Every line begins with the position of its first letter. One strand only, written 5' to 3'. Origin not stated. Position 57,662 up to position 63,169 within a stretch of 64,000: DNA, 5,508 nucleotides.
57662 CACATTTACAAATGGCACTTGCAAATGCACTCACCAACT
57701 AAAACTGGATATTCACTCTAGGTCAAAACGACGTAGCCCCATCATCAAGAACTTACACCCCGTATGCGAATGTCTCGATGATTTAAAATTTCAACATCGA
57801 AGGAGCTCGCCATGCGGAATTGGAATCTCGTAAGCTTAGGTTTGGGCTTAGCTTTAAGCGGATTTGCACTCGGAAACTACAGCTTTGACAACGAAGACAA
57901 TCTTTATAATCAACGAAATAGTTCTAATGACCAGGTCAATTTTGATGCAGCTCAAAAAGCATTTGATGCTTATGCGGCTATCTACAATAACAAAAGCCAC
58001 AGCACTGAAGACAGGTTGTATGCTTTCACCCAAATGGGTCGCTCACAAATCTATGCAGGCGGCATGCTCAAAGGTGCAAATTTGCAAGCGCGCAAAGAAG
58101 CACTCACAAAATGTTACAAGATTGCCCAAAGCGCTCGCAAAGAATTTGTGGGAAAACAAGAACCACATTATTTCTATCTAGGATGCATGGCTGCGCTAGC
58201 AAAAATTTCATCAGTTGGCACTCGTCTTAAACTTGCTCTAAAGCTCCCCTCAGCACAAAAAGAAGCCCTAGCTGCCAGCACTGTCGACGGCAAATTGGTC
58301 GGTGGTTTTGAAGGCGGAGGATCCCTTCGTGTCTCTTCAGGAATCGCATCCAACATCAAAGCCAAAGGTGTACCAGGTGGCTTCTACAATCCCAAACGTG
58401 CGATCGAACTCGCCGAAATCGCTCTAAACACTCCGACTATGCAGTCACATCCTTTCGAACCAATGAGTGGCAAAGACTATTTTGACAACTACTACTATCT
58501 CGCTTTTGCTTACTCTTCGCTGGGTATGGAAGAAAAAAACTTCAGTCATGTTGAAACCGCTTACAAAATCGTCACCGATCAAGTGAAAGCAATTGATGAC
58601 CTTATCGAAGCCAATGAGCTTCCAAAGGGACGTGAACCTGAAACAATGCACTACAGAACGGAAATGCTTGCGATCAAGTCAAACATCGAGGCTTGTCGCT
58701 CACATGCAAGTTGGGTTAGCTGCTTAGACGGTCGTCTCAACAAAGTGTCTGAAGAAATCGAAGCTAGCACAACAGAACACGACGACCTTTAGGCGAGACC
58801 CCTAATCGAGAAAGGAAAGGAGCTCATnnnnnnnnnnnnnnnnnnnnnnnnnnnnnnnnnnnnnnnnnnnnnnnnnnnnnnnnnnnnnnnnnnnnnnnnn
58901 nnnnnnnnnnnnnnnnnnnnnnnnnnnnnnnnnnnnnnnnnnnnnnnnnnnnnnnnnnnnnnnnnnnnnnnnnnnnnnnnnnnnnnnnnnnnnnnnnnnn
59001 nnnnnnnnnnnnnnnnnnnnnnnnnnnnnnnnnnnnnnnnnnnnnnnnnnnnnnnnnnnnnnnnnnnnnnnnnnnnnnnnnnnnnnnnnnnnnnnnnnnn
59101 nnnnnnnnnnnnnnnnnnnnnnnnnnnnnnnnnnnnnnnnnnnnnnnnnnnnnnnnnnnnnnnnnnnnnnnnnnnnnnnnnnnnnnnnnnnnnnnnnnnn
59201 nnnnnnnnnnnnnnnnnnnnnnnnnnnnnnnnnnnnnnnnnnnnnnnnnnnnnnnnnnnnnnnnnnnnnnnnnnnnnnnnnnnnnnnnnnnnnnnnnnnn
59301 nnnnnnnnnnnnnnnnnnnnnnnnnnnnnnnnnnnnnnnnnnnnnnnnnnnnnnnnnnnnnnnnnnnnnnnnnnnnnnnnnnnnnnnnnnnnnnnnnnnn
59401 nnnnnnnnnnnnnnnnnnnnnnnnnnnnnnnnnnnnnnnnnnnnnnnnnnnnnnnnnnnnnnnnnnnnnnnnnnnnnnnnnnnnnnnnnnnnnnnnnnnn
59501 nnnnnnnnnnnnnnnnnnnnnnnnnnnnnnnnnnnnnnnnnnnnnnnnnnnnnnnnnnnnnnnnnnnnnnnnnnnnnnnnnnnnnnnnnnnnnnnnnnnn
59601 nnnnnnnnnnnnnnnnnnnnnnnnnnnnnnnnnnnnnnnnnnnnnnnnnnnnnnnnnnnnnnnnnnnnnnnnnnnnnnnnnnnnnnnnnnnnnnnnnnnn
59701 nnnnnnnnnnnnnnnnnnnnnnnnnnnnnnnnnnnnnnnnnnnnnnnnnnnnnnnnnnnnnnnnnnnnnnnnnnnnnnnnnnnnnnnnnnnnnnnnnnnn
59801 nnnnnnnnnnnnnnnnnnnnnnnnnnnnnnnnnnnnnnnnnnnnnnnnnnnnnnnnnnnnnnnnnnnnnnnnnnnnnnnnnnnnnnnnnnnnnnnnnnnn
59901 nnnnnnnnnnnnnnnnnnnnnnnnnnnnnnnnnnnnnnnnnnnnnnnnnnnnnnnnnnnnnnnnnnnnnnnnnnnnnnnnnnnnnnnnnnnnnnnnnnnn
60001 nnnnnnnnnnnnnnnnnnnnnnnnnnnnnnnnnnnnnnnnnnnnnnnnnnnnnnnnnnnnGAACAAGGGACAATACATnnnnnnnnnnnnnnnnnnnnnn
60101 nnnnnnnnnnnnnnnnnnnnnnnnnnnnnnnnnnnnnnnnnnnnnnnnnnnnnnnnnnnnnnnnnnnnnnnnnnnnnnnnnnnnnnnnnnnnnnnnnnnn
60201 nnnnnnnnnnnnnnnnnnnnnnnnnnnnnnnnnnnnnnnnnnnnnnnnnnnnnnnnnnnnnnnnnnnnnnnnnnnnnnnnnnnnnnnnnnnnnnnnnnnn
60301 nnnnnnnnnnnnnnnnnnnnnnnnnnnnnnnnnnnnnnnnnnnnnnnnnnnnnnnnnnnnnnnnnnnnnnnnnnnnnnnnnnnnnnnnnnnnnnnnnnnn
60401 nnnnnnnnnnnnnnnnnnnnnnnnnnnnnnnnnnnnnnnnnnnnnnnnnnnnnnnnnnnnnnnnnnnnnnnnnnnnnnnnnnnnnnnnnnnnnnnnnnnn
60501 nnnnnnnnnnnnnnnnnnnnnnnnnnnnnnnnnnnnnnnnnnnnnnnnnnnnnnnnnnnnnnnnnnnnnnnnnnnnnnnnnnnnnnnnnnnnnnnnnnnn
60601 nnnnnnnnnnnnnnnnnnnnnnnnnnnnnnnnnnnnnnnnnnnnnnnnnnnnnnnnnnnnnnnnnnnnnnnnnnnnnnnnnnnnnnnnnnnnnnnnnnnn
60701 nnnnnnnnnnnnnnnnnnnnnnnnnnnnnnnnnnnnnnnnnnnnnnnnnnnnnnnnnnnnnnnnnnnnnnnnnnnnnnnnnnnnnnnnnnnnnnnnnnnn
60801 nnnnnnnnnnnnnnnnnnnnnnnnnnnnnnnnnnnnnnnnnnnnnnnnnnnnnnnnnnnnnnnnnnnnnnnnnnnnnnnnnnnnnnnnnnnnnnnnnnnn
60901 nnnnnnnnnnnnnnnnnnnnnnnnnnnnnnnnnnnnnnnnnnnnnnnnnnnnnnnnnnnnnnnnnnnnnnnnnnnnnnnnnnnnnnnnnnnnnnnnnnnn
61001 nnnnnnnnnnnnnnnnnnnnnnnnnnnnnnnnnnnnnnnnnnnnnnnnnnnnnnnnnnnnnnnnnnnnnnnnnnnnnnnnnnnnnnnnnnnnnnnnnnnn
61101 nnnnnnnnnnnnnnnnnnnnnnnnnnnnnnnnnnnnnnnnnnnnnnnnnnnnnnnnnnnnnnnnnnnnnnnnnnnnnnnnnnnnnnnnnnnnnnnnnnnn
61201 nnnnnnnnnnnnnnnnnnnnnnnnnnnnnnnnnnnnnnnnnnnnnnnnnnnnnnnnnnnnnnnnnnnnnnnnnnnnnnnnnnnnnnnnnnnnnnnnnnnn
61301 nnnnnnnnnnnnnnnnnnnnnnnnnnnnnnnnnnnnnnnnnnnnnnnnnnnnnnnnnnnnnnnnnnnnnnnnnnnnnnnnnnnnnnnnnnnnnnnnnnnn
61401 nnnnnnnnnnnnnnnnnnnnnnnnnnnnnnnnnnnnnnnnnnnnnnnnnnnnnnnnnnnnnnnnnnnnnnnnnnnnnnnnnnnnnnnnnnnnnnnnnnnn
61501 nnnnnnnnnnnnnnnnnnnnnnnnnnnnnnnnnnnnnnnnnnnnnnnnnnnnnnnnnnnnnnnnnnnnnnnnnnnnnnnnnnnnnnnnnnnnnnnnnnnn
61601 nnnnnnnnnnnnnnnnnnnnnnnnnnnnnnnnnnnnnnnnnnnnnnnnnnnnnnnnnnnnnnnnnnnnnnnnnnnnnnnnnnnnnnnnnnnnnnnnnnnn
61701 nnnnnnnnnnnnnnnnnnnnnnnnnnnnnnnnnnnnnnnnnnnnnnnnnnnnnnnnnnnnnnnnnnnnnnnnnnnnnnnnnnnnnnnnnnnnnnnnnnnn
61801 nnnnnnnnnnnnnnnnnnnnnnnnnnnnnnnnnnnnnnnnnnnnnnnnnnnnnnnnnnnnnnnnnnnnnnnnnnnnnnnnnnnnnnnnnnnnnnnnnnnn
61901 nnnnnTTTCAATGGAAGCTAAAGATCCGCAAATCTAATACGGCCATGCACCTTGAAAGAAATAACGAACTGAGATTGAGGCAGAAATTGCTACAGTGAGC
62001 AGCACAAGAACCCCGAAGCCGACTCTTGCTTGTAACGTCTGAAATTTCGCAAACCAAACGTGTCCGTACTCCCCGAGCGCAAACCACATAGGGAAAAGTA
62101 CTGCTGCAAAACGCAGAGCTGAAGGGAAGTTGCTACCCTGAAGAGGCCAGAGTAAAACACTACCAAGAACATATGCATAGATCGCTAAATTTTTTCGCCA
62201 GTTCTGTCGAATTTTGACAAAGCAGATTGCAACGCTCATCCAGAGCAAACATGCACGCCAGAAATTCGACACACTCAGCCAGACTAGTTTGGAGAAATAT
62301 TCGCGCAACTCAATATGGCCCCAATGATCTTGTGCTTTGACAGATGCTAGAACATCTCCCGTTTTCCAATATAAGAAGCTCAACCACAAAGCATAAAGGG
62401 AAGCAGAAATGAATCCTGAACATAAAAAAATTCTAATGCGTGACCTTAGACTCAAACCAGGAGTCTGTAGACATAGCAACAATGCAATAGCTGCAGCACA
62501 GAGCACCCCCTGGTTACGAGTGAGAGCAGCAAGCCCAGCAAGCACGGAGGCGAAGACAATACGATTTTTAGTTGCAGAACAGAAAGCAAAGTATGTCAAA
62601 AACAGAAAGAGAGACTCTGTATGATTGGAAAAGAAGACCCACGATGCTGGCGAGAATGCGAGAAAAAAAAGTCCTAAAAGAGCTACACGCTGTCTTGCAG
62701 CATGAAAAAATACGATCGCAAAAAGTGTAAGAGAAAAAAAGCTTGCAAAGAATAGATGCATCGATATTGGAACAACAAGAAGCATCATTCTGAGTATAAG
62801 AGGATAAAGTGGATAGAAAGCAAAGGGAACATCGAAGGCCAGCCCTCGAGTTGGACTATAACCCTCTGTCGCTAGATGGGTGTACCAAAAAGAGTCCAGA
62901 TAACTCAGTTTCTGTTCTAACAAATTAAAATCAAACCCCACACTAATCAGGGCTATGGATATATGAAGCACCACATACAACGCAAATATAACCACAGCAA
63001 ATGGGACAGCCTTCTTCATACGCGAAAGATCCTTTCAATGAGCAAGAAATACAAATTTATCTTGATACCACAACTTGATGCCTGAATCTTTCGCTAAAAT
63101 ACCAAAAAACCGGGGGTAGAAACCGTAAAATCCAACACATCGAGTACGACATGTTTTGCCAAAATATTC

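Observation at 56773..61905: pilD followed by a three-gene envelope module: exported helical protein, beta-barrel OMP, coiled-coil lipoprotein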

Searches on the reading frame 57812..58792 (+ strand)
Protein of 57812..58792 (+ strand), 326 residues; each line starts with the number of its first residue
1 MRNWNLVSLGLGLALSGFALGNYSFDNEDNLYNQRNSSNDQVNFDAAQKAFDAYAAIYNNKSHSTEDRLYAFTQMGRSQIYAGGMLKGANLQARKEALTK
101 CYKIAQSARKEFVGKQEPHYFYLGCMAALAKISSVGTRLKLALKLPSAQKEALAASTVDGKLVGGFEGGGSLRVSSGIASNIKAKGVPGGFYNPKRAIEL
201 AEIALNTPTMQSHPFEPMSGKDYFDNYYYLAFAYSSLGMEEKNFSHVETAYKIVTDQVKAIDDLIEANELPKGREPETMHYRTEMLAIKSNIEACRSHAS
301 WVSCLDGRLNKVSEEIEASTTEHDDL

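Call 3: search_protein_families(library=pfam, proteins=[window:57812-58792:+], max_evalue=1)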
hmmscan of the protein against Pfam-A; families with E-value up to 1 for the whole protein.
window:57812-58792:+ (326 aa): 0 families

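Call 4: search_protein_families(library=ncbifam, proteins=[window:57812-58792:+], max_evalue=1)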
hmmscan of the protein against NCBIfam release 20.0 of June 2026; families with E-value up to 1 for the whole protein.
window:57812-58792:+ (326 aa): 0 families

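Call 8: find_homologous_proteins(query=window:57812-58792:+)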
Query window:57812-58792:+ (326 aa): 5 proteins with E <= 0.001 among 7798 candidates.
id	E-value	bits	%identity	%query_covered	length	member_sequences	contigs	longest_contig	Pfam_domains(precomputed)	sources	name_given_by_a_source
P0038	1.1e-214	730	100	100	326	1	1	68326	-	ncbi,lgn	-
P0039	5.4e-70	255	44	93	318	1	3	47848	-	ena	-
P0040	1.3e-60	224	41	94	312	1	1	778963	-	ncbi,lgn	-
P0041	2.8e-58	216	41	88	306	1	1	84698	-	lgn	-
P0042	4.9e-57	212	40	90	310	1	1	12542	-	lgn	-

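Call 37: search_solved_structures(query=A6, max_evalue=10)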
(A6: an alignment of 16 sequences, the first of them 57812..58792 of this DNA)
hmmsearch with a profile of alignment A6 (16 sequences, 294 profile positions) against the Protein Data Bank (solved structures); distinct sequences matched with E-value up to 10: 3.
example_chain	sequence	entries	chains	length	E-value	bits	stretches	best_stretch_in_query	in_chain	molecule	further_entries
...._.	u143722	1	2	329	0.061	15.8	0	125-185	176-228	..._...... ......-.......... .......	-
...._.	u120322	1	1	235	1.2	11.6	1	103-163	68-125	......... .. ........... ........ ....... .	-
3h02_A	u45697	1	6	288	1.5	11.2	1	153-205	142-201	Naphthoate synthase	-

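Call 39: search_protein_families(library=pfam, alignment_id=A6, max_evalue=0.1)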
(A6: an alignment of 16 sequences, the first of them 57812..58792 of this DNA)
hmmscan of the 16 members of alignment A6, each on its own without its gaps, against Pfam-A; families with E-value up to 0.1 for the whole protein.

A. member 1, window:57812-58792:+ (326 aa): 0 families

B. families by the number of members that match (of 16 scanned): 2 families
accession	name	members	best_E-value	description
PF13428.12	TPR_14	2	0.073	Tetratricopeptide repeat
PF12612.13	TFCD_C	1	0.025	Tubulin folding cofactor D C terminal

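Call 43: search_solved_structures(query=A6, max_evalue=2, show_alignments=2)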
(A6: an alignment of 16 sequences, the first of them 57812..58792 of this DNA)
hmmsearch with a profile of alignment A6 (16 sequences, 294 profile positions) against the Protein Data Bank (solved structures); distinct sequences matched with E-value up to 2: 3.
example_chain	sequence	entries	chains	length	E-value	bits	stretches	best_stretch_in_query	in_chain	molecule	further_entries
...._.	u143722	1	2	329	0.061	15.8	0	125-185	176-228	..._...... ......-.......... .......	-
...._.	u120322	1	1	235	1.2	11.6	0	103-163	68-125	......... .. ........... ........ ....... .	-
3h02_A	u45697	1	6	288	1.5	11.2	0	153-205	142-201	Naphthoate synthase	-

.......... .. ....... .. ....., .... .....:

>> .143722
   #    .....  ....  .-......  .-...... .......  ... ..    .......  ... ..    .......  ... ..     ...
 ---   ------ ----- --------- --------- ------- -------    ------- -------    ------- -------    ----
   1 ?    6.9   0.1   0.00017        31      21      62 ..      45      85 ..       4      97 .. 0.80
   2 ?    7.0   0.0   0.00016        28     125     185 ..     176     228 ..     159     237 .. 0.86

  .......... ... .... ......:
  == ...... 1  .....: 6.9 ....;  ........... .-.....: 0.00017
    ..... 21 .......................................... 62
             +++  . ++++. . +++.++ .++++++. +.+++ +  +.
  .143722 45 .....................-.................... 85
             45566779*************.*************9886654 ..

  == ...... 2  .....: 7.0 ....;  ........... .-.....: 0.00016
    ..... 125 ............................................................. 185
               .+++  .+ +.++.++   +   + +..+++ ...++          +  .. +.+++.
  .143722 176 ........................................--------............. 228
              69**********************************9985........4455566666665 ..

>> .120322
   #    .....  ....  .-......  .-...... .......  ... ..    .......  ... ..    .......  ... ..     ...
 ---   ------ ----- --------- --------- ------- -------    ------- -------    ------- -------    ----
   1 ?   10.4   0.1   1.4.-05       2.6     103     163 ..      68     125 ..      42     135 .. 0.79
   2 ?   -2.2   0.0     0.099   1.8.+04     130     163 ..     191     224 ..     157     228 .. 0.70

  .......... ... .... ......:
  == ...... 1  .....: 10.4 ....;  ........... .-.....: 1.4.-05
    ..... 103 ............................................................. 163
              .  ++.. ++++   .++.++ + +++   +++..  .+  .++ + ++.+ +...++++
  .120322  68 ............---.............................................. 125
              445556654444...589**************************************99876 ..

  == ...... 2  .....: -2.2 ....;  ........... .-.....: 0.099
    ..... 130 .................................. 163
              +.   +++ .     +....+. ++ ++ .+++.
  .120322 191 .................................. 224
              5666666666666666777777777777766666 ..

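Call 50: predict_structure(alignment_id=A2)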
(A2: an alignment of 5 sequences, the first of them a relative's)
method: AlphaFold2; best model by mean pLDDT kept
length: 326 residues; sequences in the alignment: 5
mean_pLDDT: 84.2   pTM: 0.82
mean pLDDT of the five models: 84.2, 83.7, 83.6, 83.3, 80.8
residues with pLDDT >= 90: 197; 70-90: 83; 50-70: 11; < 50: 35
segments of 3 or more residues with pLDDT < 50: 1-20, 312-326
pLDDT, mean of each block of 10 residues (from residue 1): 33 35 82 83 93 96 92 95 92 97 96 91 94 88 90 91 83 93 76 94 92 75 94 95 97 98 93 84 94 92 84 38 29
secondary structure, 60 per line:
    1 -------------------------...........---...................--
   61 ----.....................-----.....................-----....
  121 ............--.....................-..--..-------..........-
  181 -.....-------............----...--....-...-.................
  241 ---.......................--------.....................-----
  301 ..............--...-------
elements in order: H26-36 H40-58 H65-85 H91-111 H117-132 H135-155 H170-179 H182-186 H194-205 E210-212 E215-218 H224-240 H244-266 H275-295 H301-314

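Call 53: fold_search(model_id=the predicted structure, library=pdb)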
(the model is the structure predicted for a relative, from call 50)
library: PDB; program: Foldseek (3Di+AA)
matches with E <= 10: 1002; with E <= 0.001: 0
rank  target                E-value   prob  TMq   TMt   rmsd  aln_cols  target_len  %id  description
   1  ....                  5.0e-03  1.00  0.46  0.62   6.2       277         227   12  Tetratricopeptide repeat (TPR) domain of protein tyrosine phosphatase-interacting protein 51 (PTPIP51) (released 2021-01-20)
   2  9up5_A                6.8e-03  0.96  0.22  0.22  17.8       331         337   17  Crystal structure of LapB from Klebsiella pneumoniae (released 2026-03-04)
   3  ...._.                9.4e-03  1.00  0.48  0.55   7.6       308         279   12  Crystal structure of a bacterial TPAT family transporter (released 2023-05-24)
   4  9up5_B                1.1e-02  0.87  0.18  0.18  18.8       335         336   17  Crystal structure of LapB from Klebsiella pneumoniae (released 2026-03-04)
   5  8v24_A                1.5e-02  0.90  0.20  0.20  19.4       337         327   16  LapB cytoplasmic domain in complex with LpxC (released 2024-04-24)
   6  8ebf                  1.6e-02  1.00  0.40  0.23  11.6       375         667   11  C-terminal (TPR) domain of LIC11990 from Leptospira interrogans (released 2022-09-21)
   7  7y8t_B                1.8e-02  1.00  0.39  0.20  12.9       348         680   14  Structure of Cas7-11-crRNA in complex with TPR-CHAT (released 2023-06-28)
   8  4zlh_B                2.2e-02  0.94  0.24  0.24  18.7       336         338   16  Structure of the LapB cytoplasmic domain at 2 angstroms (released 2015-11-11)
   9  9mg8_B                2.6e-02  0.33  0.14  0.13  22.1       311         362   17  Crystal Structure of b-iTHR-110 (released 2025-12-17)
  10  7y84_C                2.7e-02  1.00  0.41  0.23  11.7       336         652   12  CryoEM structure of type III-E CRISPR Craspase gRAMP-crRNA in complex with TPR-CHAT protease (released 2022-12-14)
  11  7y9x_B                2.9e-02  1.00  0.39  0.20  11.1       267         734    9  Structure of the Cas7-11-Csx29-guide RNA complex (released 2022-11-09)
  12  7xsr_C                2.9e-02  0.99  0.37  0.19  13.7       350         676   13  Structure of Craspase-target RNA (released 2022-11-09)
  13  7ue2_A                3.1e-02  1.00  0.36  0.38   9.6       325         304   12  Crystal structure of designed helical repeat protein RPB_PLP3_R6 bound to PLPx6 peptide (released 2023-03-29)
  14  4g2v_A                3.5e-02  0.99  0.36  0.36  12.0       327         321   15  Structure complex of LGN binding with FRMPD1 (released 2013-01-23)
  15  8gs2_B                3.9e-02  1.00  0.39  0.29  11.2       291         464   10  Structure of the Cas7-11-Csx29-guide RNA-target RNA (non-matching PFS) complex (released 2022-11-09)
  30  3u64                  1.0e-01  1.00  0.47  0.55   5.7       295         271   12  The Crystal Structure of Tat-T (Tp0956) (released 2012-02-22)
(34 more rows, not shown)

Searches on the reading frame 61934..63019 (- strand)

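Call 3: search_protein_families(library=pfam, proteins=[window:61934-63019:-], max_evalue=1)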
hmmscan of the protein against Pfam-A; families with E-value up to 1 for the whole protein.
window:61934-63019:- (361 aa): 0 families

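Call 4: search_protein_families(library=ncbifam, proteins=[window:61934-63019:-], max_evalue=1)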
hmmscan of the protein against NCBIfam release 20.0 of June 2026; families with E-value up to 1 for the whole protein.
window:61934-63019:- (361 aa): 2 families
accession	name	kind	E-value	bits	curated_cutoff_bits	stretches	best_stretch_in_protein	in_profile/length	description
NF046093.1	AZOBR_p60025_fam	subfamily_domain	0.00056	19.2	150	1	71-184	96-213/232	AZOBR_p60025 family cell surface glycopolymer formation protein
TIGR02857.1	CydD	equivalog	0.0033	16.4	435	1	12-62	232-282/529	thiol reductant ABC exporter subunit CydD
